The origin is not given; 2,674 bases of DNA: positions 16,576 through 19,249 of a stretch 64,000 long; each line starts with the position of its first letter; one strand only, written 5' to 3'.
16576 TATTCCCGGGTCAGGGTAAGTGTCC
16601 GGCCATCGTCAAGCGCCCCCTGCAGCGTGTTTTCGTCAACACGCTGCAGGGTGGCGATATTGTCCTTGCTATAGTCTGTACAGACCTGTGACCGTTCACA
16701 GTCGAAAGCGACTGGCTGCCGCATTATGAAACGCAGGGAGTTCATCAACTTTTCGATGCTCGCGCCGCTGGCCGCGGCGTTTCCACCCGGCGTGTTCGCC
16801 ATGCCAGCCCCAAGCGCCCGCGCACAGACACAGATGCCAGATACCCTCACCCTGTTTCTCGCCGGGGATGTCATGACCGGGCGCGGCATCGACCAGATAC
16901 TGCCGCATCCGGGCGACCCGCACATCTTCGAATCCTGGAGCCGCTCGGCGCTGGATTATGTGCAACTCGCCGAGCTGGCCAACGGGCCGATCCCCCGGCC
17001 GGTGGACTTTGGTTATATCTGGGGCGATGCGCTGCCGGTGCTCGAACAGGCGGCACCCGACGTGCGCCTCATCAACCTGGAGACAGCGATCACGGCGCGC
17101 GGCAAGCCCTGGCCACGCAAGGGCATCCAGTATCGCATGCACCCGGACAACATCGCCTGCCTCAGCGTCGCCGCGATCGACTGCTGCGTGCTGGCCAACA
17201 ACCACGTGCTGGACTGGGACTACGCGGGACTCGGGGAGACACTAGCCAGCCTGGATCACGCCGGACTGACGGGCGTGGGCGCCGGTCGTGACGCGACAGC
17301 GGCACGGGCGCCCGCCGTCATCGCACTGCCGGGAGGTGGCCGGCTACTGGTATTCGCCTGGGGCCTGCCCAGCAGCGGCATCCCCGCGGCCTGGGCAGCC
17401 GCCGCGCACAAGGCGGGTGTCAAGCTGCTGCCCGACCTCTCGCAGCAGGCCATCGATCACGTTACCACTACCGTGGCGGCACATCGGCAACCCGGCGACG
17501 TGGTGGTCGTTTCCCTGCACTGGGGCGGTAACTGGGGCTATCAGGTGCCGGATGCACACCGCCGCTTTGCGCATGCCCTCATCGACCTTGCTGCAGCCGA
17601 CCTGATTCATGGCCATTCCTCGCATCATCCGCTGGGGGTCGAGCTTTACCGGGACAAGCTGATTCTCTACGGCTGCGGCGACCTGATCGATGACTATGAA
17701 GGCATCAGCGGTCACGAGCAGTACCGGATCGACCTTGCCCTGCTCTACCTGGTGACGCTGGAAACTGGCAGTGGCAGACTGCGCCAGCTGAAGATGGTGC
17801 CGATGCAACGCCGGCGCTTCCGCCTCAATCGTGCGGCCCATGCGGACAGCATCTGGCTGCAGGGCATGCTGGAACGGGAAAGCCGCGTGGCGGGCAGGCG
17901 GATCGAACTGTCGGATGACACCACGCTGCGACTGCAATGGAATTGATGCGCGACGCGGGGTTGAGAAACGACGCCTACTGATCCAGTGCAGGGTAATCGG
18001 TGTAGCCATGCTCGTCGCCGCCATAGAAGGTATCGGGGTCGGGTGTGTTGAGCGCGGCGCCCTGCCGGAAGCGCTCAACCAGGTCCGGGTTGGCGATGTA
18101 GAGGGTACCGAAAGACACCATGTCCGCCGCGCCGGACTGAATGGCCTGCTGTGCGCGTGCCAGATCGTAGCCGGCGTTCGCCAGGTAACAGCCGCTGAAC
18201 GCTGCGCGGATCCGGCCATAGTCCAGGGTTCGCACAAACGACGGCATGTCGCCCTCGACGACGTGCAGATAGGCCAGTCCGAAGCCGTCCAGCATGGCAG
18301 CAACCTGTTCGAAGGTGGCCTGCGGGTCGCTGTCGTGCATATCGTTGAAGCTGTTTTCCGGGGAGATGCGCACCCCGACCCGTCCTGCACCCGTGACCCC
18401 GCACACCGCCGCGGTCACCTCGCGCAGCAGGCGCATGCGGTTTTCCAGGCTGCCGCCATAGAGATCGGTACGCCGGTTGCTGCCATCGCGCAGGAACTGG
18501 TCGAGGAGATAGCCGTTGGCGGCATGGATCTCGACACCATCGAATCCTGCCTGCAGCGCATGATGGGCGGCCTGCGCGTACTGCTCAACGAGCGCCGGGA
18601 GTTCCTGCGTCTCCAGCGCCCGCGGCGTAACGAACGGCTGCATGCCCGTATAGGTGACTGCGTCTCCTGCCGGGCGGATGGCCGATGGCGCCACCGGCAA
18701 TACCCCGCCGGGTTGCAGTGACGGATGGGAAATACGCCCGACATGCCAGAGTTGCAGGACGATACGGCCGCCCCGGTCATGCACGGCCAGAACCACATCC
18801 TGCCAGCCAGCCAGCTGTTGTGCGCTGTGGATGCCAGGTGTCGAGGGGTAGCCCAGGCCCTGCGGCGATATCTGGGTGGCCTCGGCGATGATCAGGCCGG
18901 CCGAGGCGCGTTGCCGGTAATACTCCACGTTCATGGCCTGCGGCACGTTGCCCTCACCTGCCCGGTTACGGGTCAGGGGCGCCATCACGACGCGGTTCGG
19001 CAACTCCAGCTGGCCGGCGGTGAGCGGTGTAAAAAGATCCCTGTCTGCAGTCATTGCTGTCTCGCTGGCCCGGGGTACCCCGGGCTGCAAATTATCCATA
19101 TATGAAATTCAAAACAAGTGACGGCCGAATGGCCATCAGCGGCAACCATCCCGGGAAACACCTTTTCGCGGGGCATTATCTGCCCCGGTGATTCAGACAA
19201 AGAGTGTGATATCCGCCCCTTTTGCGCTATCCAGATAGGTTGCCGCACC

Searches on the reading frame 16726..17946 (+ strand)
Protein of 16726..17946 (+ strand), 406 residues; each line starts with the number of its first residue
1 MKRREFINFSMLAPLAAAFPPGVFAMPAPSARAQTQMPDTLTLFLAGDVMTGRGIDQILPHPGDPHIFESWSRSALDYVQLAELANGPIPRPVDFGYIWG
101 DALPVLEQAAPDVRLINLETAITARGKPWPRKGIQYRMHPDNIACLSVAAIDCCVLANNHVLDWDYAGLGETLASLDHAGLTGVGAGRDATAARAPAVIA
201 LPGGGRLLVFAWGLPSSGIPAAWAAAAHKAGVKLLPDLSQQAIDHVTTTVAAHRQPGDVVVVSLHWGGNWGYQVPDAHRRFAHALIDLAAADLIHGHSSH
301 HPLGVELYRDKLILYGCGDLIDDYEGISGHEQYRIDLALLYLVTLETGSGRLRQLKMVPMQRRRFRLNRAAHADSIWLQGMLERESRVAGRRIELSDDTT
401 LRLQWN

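Call 65: search_protein_families(library=pfam, proteins=[window:16726-17946:+], max_evalue=0.00001)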
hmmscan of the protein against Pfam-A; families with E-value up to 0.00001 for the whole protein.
window:16726-17946:+ (406 aa): 1 family
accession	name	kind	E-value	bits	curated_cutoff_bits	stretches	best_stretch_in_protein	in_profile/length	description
PF09587.15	PGA_cap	-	1.4e-77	261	27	1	42-324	1-255/255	Bacterial capsule synthesis protein PGA_cap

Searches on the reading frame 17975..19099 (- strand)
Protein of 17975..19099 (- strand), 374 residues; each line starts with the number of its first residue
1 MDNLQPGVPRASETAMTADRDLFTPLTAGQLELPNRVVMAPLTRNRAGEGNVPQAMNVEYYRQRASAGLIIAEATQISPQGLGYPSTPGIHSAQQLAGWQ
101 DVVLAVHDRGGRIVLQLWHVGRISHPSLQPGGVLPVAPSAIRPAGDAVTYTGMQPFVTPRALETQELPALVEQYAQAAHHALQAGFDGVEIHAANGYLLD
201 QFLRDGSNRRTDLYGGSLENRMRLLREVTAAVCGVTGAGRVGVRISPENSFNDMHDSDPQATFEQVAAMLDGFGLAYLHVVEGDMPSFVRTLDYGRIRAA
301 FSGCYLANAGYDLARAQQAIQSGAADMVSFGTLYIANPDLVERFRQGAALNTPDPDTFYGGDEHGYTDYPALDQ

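Call 65: search_protein_families(library=pfam, proteins=[window:17975-19099:-], max_evalue=0.00001)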
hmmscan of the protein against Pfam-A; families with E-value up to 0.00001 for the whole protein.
window:17975-19099:- (374 aa): 1 family
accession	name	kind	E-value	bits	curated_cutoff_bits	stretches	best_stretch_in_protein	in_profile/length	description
PF00724.26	Oxidored_FMN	-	2.8e-75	254.2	27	1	21-350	1-341/342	NADH:flavin oxidoreductase / NADH oxidase family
